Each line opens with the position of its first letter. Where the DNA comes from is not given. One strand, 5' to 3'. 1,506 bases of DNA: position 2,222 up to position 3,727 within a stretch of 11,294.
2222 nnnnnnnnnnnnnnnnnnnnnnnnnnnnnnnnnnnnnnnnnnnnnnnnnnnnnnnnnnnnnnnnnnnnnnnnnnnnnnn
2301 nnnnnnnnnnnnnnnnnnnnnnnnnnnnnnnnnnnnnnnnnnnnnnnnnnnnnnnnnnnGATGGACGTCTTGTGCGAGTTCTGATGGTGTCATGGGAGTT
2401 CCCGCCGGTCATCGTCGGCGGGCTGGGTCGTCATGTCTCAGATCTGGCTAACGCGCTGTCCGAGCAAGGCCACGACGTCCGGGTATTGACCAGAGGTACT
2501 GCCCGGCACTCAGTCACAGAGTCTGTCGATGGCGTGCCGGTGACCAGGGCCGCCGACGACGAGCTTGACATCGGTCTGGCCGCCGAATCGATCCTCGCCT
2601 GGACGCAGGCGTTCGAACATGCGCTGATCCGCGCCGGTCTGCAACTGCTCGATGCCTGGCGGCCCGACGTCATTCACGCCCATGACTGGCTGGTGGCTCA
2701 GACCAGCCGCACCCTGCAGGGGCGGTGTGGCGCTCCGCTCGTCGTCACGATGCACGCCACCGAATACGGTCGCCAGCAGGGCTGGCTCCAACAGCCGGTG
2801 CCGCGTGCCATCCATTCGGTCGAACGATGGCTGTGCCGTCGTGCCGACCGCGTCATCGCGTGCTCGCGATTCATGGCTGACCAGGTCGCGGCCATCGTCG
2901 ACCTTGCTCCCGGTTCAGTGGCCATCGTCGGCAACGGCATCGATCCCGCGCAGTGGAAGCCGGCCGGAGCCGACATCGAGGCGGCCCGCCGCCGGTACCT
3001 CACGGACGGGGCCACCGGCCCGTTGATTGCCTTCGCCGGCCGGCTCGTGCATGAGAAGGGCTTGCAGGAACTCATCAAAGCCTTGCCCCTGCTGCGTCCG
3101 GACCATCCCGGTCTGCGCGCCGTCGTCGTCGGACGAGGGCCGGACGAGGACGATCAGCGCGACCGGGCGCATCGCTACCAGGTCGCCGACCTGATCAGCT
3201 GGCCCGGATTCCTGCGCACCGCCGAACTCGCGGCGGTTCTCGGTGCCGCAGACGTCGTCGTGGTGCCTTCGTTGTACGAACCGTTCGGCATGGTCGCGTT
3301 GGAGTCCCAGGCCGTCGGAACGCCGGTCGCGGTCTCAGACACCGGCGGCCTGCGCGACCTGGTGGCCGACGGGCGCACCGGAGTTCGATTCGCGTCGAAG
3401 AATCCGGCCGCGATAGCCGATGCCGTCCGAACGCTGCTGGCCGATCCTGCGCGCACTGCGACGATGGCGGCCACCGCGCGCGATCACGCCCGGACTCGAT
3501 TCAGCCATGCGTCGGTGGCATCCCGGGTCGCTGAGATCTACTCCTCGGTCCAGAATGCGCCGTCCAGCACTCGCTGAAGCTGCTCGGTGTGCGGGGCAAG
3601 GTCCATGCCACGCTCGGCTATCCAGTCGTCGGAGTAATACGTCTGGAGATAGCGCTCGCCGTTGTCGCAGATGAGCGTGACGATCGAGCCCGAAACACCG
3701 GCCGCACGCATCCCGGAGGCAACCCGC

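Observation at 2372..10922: Glucan-metabolism context: an Rv3032-like GT4 glucosyltransferase and GlgX bracket an O-methyltransferase / O-acetyltransferase operon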

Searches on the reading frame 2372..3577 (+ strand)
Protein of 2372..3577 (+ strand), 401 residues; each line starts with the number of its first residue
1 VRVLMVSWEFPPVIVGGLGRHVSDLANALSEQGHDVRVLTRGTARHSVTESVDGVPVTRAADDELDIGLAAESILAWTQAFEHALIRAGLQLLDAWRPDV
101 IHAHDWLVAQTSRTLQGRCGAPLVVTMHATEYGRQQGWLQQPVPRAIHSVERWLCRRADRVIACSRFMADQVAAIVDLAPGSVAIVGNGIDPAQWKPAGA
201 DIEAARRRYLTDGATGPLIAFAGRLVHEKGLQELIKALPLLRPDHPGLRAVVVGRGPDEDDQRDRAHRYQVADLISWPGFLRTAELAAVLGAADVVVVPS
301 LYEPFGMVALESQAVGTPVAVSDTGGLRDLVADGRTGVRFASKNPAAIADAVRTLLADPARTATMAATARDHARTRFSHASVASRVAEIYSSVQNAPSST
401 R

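Call 7: search_protein_families(library=pfam, proteins=[window:2372-3577:+])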
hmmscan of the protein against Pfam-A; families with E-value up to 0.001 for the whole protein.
window:2372-3577:+ (401 aa): 8 families
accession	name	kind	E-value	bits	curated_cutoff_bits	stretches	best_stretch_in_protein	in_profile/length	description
PF00534.26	Glycos_transf_1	-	3.5e-40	137.8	26.4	1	215-370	14-170/172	Glycosyl transferases group 1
PF13692.12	Glyco_trans_1_4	-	8.2e-34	117.3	27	1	217-358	2-142/142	Glycosyl transferases group 1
PF13579.12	Glyco_trans_4_4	-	1.2e-31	110.7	29.7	1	16-189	1-158/158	Glycosyl transferase 4-like domain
PF13439.12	Glyco_transf_4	-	2.1e-31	109.7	28.5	1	15-193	1-169/170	Glycosyltransferase Family 4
PF08323.17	Glyco_transf_5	-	6.7e-22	78.8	22.7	1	2-172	1-224/239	Starch synthase catalytic domain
PF20706.3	GT4-conflict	-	7.8e-19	68.3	26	1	16-384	12-383/385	Family 4 Glycosyltransferase in conflict systems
PF13524.12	Glyco_trans_1_2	-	6.3e-09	36.4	25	1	244-384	11-140/144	Glycosyl transferase-like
PF13477.12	Glyco_trans_4_2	-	4.2e-05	24.2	23.4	1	21-163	12-137/139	Glycosyl transferase 4-like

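Call 8: search_protein_families(library=ncbifam, proteins=[window:2372-3577:+])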
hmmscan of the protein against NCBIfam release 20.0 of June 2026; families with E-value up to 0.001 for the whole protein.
window:2372-3577:+ (401 aa): 48 families (the best 25 are shown)
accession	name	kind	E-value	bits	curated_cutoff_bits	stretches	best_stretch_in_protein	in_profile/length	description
TIGR02149.1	glgA_Coryne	subfamily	2.3e-50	171.9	302.4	1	1-393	1-390/391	glycogen synthase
TIGR03449.1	mycothiol_MshA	equivalog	8.9e-50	169.7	462.5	1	16-393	21-403/406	D-inositol-3-phosphate glycosyltransferase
TIGR02095.1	glgA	subfamily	3.5e-36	124.9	328.45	2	84-392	118-476/477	glycogen/starch synthase, ADP-glucose type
TIGR04063.1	stp3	hypoth_equivalog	8.5e-35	120.4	442.05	1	31-393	29-395/397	TIGR04063 family PEP-CTERM/XrtA system glycosyltransferase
TIGR03088.1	stp2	hypoth_equivalog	6.6e-29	101.1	409.05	1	90-392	74-372/374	TIGR03088 family PEP-CTERM/XrtA system glycosyltransferase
TIGR04047.1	MSMEG_0565_glyc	hypoth_equivalog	1.3e-28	100.2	259.85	1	21-391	17-372/373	MSMEG_0565 family glycosyltransferase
TIGR03999.1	thiol_BshA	equivalog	1.5e-28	99.8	273.7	1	15-393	11-373/375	N-acetyl-alpha-D-glucosaminyl L-malate synthase BshA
NF053787.1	GlcN_PG_synth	equivalog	8.1e-28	97.3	480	1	73-394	57-360/361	N-acetylglucosaminyl phosphatidylglycerol synthase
NF041876.1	EPS_EpsE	equivalog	4.4e-26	92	400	1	194-384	189-387/389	exopolysaccharide biosynthesis GT4 family glycosyltransferase EpsE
NF001899.0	PRK00654.1-2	equivalog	1.4e-25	89.6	459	1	210-394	285-476/478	glycogen synthase GlgA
NF001901.0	PRK00654.1-5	equivalog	3.9e-24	85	649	1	191-394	291-492/502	glycogen synthase GlgA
TIGR04157.1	glyco_rSAM_CFB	subfamily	6.5e-23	81.4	400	1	151-389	163-405/406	TIGR04157 family glycosyltransferase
NF038229.1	Glyco4_Geo_Pelo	equivalog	1.3e-21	77.1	400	1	91-393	49-336/338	GPMC system family 4 glycosyltransferase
NF047684.1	TeichurnBiosyTuaC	equivalog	1.3e-21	77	550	1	96-394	107-390/391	teichuronic acid biosynthesis protein TuaC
NF038295.1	EPS_HpsP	equivalog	1.7e-21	76.7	550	1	203-393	195-387/388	hormogonium polysaccharide biosynthesis glycosyltransferase HpsP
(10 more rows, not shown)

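Call 9: list_cluster_members(proteins=[window:2372-3577:+, window:3538-4632:-, window:4629-5375:-, window:5378-6073:-, window:6070-7044:-, window:7044-7823:-, window:8751-10922:+, window:205-1380:-])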
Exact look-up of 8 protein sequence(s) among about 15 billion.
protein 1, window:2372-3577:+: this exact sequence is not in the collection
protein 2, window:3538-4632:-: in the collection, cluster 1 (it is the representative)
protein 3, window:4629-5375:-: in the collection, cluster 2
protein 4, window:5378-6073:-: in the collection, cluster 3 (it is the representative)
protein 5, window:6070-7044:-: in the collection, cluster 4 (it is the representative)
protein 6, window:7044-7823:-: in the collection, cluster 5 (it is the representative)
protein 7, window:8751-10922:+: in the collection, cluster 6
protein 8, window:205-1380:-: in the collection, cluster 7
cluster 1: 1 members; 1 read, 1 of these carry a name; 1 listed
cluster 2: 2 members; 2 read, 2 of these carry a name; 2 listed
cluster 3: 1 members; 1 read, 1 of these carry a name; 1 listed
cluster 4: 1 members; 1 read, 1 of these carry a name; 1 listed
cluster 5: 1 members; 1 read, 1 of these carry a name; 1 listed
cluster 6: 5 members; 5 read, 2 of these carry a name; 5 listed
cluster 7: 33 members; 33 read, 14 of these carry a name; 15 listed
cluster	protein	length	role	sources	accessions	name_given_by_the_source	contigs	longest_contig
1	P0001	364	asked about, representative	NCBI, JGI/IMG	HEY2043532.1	MAG TPA: PLP-dependent cysteine synthase family protein [Jatrophihabitans sp.] | cysteine synthase A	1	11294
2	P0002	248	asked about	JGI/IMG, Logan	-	acetyltransferase-like isoleucine patch superfamily enzyme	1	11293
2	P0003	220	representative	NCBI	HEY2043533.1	MAG TPA: acyltransferase [Jatrophihabitans sp.]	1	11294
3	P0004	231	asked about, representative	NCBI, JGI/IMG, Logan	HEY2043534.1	MAG TPA: HAD hydrolase-like protein [Jatrophihabitans sp.] | phosphoglycolate phosphatase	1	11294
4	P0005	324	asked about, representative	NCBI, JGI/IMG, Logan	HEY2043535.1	MAG TPA: class I SAM-dependent methyltransferase [Jatrophihabitans sp.] | ubiquinone/menaquinone biosynthesis C-methylase UbiE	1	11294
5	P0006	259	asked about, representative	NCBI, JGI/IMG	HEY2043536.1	MAG TPA: enoyl-CoA hydratase-related protein [Jatrophihabitans sp.] | enoyl-CoA hydratase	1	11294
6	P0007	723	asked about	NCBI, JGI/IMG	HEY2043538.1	MAG TPA: glycogen debranching protein GlgX [Jatrophihabitans sp.] | glycogen operon protein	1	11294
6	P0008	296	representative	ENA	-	-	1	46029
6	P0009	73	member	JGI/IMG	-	glycogen operon protein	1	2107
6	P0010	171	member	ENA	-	-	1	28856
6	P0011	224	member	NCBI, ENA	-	-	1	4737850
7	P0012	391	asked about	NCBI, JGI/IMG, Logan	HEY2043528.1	MAG TPA: SPFH domain-containing protein [Jatrophihabitans sp.] | uncharacterized membrane protein YqiK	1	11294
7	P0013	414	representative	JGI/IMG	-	-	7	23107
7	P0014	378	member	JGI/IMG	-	flotillin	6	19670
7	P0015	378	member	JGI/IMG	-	flotillin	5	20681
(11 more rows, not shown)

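Call 10: search_solved_structures(query=window:2372-3577:+, max_evalue=0.00001)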
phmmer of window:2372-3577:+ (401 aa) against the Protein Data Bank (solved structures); distinct sequences matched with E-value up to 0.00001: 66 (the best 60 are shown).
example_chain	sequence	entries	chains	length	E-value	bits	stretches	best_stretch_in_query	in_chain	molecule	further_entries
6tvp_A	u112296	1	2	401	1.7e-37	132.8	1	1-393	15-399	Alpha-maltose-1-phosphate synthase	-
3c4q_A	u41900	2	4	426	5.9e-36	127.8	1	15-392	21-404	Predicted glycosyltransferases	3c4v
3c48_A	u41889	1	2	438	6.5e-36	127.6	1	15-392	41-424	Predicted glycosyltransferases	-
6kih_A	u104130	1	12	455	7.9e-25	91.2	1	150-392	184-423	Tll1590 protein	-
3fro_A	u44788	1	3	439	1.3e-24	90.5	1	94-357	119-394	GlgA glycogen synthase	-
2bis_A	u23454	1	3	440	1.3e-24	90.5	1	94-357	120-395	GLGA GLYCOGEN SYNTHASE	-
3l01_A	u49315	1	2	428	1.7e-24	90.1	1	94-356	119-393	GlgA glycogen synthase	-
3okc_A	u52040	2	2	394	8.8e-19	71.3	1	129-392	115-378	GDP-mannose-dependent alpha-(1-6)-phosphatidylinositol monomannoside mannosyltransferase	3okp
3oka_A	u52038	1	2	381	9e-19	71.2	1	128-392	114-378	GDP-mannose-dependent alpha-(1-6)-phosphatidylinositol monomannoside mannosyltransferase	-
7qsg_A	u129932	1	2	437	8.8e-17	64.7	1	1-391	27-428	D-inositol 3-phosphate glycosyltransferase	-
4n9w_A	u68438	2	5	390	6.5e-16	61.8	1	14-396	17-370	GDP-mannose-dependent alpha-(1-2)-phosphatidylinositol mannosyltransferase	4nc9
2gej_A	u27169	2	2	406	7.7e-16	61.6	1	14-396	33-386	PHOSPHATIDYLINOSITOL MANNOSYLTRANSFERASE (PimA)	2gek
2bfw_A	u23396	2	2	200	1.5e-14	57.3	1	214-356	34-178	GLGA GLYCOGEN SYNTHASE | PGS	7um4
9m88_C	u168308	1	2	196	3.7e-14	56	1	216-356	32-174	Glycogen synthase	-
6kuw_A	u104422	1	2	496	5.9e-14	55.4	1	186-357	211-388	Alpha-2C adrenergic receptor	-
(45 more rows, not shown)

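Call 13: find_homologous_proteins(query=window:2372-3577:+, max_evalue=1e-20)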
Query window:2372-3577:+ (401 aa): 3010 proteins with E <= 1e-20 among 8000 candidates; the best 120 are listed.
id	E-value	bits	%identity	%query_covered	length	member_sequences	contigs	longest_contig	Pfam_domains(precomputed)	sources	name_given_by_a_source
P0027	7.7e-258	873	100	99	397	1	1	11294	PF00534.27,PF13579.13,PF08323.18,PF13524.13,PF13439.13,PF20706.4,PF13692.13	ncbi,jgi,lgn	ncbi:MAG TPA: glycosyltransferase family 4 protein [Jatrophihabitans sp.]|jgi:glycogen(starch) synth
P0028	6.2e-162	557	70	90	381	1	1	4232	PF00534.27,PF13579.13,PF08323.18,PF13439.13,PF20706.4,PF13692.13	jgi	jgi:glycogen(starch) synthase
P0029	2.3e-154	532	66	98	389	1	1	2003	PF00534.27,PF13579.13,PF08323.18,PF13524.13,PF13439.13,PF20706.4,PF13692.13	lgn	-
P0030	1.1e-151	524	65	98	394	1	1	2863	PF00534.27,PF13579.13,PF08323.18,PF13524.13,PF13439.13,PF20706.4,PF13692.13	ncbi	-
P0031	2.1e-151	523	64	97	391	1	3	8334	PF00534.27,PF13579.13,PF08323.18,PF13524.13,PF13439.13,PF20706.4,PF13692.13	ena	-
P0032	1.6e-150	520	63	97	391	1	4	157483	PF00534.27,PF13579.13,PF08323.18,PF13524.13,PF13439.13,PF20706.4,PF13692.13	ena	-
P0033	3.3e-150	519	65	98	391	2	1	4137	PF00534.27,PF13579.13,PF08323.18,PF13524.13,PF13439.13,PF20706.4,PF13692.13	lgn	-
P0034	1.1e-149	517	63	98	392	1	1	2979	PF00534.27,PF13579.13,PF08323.18,PF13524.13,PF13439.13,PF20706.4,PF13692.13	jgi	jgi:glycogen(starch) synthase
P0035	1.5e-149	517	63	99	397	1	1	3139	PF00534.27,PF13579.13,PF08323.18,PF13524.13,PF13439.13,PF20706.4,PF13692.13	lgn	-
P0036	3.8e-149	515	64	99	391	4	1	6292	PF00534.27,PF13579.13,PF08323.18,PF13524.13,PF13439.13,PF20706.4,PF13692.13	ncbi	-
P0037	7.6e-149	514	64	97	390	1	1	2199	PF00534.27,PF13579.13,PF08323.18,PF13524.13,PF13439.13,PF20706.4,PF13692.13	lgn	-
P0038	8.0e-149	514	64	97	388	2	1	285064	PF00534.27,PF13579.13,PF08323.18,PF13524.13,PF13439.13,PF20706.4,PF13692.13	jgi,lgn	jgi:glycogen(starch) synthase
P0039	5.9e-148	511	62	99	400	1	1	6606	PF00534.27,PF13579.13,PF08323.18,PF13524.13,PF13439.13,PF20706.4,PF13692.13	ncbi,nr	ncbi:MAG: glycogen synthase [Pseudonocardiales bacterium]|nr:glycogen synthase [Pseudonocardiales ba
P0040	1.3e-147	510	62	99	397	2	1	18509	PF00534.27,PF13579.13,PF08323.18,PF13524.13,PF13439.13,PF20706.4,PF13692.13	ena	-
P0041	1.9e-147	510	61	99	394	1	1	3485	PF00534.27,PF13579.13,PF08323.18,PF13524.13,PF13439.13,PF20706.4,PF13692.13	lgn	-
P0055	2.4e-143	496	65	94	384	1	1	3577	PF00534.27,PF13579.13,PF08323.18,PF13524.13,PF13439.13,PF20706.4,PF13692.13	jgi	jgi:glycogen(starch) synthase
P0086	8.0e-137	475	60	96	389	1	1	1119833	PF00534.27,PF13579.13,PF08323.18,PF13524.13,PF13439.13,PF20706.4,PF13692.13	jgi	jgi:glycogen(starch) synthase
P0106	2.4e-124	434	55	97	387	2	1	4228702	PF00534.27,PF13579.13,PF08323.18,PF13524.13,PF13439.13,PF20706.4,PF13692.13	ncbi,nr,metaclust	ncbi:(1-_4)-alpha-D-glucan synthase (UDP-glucose) [Frankineae bacterium MT45]|nr:(1->4)-alpha-D-gluc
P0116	2.0e-117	411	53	99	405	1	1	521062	PF00534.27,PF13579.13,PF08323.18,PF13524.13,PF13439.13,PF20706.4,PF13692.13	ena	-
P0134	1.2e-114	402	55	97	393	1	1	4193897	PF00534.27,PF13579.13,PF08323.18,PF13524.13,PF13439.13,PF20706.4,PF13692.13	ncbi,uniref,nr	ncbi:glycosyltransferase family 4 protein [Jatrophihabitans telluris]|uniref:Glycosyltransferase fam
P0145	1.1e-113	399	51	100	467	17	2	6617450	PF00534.27,PF13579.13,PF08323.18,PF13524.13,PF13439.13,PF20706.4,PF13692.13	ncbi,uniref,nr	ncbi:glycosyltransferase family 4 protein [Verrucosispora sp. WMMD703]|uniref:glycosyltransferase fa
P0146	1.6e-113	398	52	98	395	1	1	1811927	PF00534.27,PF13579.13,PF08323.18,PF13524.13,PF13439.13,PF20706.4,PF13692.13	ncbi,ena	-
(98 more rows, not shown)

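Call 26: find_encoding_contigs(protein=P0134, flank=10000, max_places=2)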
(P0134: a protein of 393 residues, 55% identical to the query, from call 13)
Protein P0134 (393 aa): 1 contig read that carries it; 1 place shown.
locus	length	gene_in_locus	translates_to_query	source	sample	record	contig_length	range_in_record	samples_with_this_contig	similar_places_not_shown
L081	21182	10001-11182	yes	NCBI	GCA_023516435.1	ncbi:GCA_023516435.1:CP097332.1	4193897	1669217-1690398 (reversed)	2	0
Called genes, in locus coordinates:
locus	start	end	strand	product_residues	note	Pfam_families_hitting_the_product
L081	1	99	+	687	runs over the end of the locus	PF14742:GDE_N_bis, PF06202:GDE_C (faint), PF22422:MGH1-like_GH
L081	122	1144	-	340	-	PF01717:Meth_synt_2 (weak)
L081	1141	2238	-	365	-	PF03054:tRNA_Me_trans, PF20259:tRNA_Me_trans_M, PF20258:tRNA_Me_trans_C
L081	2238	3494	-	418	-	PF00266:Aminotran_5, PF01212:Beta_elim_lyase, PF00282:Pyridoxal_deC (faint)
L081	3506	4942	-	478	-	PF00083:Sugar_tr, PF07690:MFS_1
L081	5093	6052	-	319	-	PF01012:ETF, PF00766:ETF_alpha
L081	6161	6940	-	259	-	PF01012:ETF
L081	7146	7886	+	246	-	PF13489:Methyltransf_23, PF13847:Methyltransf_31, PF08241:Methyltransf_11, PF08242:Methyltransf_12, PF13649:Methyltransf_25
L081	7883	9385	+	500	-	PF03065:Glyco_hydro_57, PF09210:BE_C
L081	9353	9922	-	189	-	-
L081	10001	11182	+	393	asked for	PF08323:Glyco_transf_5, PF13439:Glyco_transf_4, PF13579:Glyco_trans_4_4, PF20706:GT4-conflict, PF00534:Glycos_transf_1, PF13692:Glyco_trans_1_4, PF13524:Glyco_trans_1_2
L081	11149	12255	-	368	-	PF00291:PALP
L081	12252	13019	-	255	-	PF00132:Hexapep (weak)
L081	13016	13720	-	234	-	PF00702:Hydrolase, PF12710:HAD, PF13419:HAD_2, PF13242:Hydrolase_like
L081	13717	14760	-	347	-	PF13489:Methyltransf_23, PF01209:Ubie_methyltran, PF13847:Methyltransf_31, PF08241:Methyltransf_11, PF08242:Methyltransf_12, PF13649:Methyltransf_25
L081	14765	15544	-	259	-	PF00378:ECH_1, PF16113:ECH_2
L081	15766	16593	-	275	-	PF00005:ABC_tran, PF13304:AAA_21 (faint)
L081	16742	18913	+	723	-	PF02922:CBM_48, PF00128:Alpha-amylase (weak), PF21331:Isoamylase_C (weak)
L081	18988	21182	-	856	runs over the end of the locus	PF11897:DUF3417, PF00343:Phosphorylase, PF28476:GlgP_C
